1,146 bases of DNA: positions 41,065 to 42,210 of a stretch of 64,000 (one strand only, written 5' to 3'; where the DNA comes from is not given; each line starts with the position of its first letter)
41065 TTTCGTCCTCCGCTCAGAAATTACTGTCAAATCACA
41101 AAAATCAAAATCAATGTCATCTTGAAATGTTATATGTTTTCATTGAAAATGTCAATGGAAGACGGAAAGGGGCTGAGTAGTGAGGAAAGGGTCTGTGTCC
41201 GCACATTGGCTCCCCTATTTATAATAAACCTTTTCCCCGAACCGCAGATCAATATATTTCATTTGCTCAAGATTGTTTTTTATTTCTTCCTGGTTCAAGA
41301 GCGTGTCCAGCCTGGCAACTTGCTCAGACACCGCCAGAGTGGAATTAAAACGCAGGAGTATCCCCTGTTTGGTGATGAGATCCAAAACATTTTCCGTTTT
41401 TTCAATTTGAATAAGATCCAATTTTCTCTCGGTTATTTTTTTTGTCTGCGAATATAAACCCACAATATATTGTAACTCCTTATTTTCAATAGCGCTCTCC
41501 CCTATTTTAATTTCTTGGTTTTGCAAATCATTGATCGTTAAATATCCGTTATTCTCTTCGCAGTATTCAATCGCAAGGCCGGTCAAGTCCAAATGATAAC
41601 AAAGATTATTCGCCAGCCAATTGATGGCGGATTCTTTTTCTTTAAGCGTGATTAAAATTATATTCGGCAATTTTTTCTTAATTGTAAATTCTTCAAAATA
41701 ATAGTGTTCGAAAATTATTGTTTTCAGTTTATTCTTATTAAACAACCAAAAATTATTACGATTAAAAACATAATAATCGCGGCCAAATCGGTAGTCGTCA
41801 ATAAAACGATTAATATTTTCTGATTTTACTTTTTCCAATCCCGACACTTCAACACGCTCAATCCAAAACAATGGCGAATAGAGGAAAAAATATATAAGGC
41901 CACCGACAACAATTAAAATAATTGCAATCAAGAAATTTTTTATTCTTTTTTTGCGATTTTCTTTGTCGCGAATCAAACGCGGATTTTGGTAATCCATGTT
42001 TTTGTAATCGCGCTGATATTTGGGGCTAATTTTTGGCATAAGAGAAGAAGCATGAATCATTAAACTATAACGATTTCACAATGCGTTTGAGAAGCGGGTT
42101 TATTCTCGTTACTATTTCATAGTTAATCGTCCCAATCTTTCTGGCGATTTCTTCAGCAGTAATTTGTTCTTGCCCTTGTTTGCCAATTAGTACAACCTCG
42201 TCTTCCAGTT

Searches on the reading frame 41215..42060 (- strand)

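Call 10: search_protein_families(library=pfam, proteins=[window:41215-42060:-], max_evalue=0.001)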
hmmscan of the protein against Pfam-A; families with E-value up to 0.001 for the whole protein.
window:41215-42060:- (281 aa): 1 family
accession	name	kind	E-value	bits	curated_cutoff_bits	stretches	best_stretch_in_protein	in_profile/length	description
PF08478.15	POTRA_1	-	9.7e-05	23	23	0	67-141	3-68/69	POTRA domain, FtsQ-type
